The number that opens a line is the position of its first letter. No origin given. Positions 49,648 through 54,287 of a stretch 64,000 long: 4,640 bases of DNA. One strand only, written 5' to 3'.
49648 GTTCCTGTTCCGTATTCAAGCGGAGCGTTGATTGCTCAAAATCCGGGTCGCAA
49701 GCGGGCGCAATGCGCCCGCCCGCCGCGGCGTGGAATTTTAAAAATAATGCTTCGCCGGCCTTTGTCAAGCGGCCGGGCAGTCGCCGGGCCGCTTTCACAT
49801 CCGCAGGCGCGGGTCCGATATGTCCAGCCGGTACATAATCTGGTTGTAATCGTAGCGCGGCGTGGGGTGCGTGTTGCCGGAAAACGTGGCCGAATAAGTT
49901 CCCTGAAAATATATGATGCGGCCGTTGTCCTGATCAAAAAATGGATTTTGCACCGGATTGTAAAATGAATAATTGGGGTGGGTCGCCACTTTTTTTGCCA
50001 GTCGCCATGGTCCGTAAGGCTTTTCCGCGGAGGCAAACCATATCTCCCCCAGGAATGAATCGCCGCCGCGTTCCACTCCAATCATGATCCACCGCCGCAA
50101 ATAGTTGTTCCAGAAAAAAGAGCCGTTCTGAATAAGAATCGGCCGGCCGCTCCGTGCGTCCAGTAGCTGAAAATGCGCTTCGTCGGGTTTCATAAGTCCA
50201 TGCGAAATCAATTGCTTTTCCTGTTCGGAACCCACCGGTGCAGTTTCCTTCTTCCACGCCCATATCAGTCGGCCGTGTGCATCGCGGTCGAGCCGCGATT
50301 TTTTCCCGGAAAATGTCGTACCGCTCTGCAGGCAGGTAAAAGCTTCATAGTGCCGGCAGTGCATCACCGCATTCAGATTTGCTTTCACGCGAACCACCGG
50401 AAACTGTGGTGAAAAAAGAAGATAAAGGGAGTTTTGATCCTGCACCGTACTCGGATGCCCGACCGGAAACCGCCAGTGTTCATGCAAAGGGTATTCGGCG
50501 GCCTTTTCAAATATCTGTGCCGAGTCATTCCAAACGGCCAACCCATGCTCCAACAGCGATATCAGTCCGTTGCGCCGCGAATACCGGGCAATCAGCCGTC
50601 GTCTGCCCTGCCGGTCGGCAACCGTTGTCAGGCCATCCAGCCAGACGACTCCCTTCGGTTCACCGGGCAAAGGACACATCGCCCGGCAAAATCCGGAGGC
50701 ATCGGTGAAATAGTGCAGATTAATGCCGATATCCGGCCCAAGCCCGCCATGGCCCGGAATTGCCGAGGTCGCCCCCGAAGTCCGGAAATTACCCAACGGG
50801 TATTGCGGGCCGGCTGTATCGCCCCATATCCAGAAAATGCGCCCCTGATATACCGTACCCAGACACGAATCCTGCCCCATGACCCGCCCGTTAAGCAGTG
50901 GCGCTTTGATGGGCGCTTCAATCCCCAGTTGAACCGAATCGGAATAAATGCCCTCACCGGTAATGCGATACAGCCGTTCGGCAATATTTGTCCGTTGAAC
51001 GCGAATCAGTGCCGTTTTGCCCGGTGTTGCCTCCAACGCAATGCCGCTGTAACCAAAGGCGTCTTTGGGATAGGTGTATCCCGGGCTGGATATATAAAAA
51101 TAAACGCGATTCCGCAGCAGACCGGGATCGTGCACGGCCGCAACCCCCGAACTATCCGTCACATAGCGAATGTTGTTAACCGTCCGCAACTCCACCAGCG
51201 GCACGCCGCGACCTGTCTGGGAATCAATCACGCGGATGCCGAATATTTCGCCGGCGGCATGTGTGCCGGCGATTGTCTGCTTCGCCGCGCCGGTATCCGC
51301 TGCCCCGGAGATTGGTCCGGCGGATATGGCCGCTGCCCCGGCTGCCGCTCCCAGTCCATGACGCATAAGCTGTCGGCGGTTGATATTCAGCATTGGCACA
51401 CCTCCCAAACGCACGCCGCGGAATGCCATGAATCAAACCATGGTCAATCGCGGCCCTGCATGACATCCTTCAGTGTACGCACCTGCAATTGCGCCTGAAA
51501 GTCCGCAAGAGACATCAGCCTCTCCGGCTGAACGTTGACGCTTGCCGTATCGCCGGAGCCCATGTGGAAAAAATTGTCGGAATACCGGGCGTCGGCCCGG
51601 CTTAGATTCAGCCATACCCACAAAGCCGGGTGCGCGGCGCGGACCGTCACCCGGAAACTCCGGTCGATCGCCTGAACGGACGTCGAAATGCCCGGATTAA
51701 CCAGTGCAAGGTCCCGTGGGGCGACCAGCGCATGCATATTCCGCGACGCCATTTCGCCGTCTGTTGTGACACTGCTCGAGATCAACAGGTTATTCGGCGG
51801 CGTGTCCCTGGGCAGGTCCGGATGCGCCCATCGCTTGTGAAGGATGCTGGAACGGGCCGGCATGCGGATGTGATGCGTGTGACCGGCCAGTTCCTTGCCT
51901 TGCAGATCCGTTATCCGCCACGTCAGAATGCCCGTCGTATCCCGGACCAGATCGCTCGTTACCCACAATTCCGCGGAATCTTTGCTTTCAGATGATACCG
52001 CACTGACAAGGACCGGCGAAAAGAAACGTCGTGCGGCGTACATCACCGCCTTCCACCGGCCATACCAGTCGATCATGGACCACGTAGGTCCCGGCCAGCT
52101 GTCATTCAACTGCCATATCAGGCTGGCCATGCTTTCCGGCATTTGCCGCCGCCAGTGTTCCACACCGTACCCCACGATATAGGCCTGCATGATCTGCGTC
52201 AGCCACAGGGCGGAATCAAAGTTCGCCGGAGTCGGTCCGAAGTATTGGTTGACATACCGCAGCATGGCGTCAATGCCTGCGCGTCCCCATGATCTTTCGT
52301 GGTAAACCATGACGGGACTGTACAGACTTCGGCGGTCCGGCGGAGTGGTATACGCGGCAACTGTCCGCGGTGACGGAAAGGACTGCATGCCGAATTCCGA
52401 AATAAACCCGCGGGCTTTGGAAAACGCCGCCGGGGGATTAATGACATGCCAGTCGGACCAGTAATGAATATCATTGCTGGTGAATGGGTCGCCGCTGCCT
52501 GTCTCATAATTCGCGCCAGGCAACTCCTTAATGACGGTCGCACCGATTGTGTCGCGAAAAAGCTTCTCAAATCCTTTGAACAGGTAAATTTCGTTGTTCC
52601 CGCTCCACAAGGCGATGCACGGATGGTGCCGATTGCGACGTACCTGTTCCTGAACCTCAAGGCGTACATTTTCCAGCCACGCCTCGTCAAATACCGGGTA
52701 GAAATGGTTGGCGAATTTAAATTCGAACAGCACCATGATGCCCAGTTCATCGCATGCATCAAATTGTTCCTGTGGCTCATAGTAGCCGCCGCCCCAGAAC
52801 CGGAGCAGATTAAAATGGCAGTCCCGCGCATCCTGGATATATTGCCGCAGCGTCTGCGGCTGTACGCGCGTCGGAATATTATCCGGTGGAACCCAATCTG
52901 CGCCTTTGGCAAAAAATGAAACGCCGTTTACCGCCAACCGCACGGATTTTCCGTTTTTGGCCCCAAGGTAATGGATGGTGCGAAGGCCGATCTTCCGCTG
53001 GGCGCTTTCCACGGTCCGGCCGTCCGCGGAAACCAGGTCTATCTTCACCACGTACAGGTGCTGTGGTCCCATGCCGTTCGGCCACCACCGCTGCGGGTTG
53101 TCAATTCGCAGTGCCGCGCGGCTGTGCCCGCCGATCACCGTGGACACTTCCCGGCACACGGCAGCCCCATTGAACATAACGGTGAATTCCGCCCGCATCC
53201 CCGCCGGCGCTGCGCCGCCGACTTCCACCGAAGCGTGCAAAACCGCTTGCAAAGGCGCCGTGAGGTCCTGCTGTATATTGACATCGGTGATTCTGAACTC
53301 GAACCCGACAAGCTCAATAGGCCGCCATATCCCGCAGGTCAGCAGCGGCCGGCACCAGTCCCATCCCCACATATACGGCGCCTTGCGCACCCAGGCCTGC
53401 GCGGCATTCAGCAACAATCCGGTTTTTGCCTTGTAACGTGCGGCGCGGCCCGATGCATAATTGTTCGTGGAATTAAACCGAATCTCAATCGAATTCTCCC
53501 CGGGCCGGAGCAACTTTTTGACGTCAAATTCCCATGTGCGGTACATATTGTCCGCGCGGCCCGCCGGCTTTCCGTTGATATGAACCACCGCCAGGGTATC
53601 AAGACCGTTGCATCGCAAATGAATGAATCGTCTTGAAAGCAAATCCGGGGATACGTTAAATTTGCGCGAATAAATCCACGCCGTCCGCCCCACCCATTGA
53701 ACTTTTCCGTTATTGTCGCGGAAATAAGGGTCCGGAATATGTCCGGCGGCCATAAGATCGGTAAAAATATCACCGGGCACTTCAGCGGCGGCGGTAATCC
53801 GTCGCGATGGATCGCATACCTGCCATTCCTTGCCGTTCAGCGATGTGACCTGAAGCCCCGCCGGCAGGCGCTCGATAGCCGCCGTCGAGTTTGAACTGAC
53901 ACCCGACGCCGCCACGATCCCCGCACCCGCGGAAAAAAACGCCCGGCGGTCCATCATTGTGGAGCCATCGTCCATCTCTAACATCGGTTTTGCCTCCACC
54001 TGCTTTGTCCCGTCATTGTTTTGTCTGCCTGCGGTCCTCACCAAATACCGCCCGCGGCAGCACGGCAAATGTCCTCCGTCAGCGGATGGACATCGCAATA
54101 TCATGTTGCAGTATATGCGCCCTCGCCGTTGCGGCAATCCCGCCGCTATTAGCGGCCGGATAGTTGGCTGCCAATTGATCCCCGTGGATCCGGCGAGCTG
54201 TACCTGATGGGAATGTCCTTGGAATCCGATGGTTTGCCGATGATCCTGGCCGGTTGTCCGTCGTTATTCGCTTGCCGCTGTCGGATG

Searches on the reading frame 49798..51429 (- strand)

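Call 26: search_protein_families(library=pfam, proteins=[window:49798-51429:-], max_evalue=0.00001)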
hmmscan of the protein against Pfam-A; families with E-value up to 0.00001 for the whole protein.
window:49798-51429:- (544 aa): 0 families

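Call 46: search_protein_families(library=pfam, proteins=[window:49798-51429:-], max_evalue=0.1)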
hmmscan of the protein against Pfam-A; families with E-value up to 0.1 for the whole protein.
window:49798-51429:- (544 aa): 1 family
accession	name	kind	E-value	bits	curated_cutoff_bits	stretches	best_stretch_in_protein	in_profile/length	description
PF10518.14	TAT_signal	-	0.012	16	22.7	1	15-33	1-19/21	TAT (twin-arginine translocation) pathway signal sequence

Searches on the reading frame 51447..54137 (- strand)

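Call 26: search_protein_families(library=pfam, proteins=[window:51447-54137:-], max_evalue=0.00001)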
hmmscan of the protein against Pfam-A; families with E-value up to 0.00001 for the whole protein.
window:51447-54137:- (897 aa): 4 families
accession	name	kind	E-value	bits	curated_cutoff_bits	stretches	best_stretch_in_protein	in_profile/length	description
PF22666.2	Glyco_hydro_2_N2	-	5.4e-51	173.4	27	1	105-272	1-167/167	Glycosyl hydrolase 2 galactose-binding domain-like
PF17753.7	Ig_mannosidase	-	7.5e-19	67.6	22.6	1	812-891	1-80/81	Ig-fold domain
PF17786.7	Mannosidase_ig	-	1.5e-10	41.9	23.4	1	721-809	2-91/91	Mannosidase Ig/CBM-like domain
PF00703.27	Glyco_hydro_2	-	1e-09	39.6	23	1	282-386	2-109/109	Glycosyl hydrolases family 2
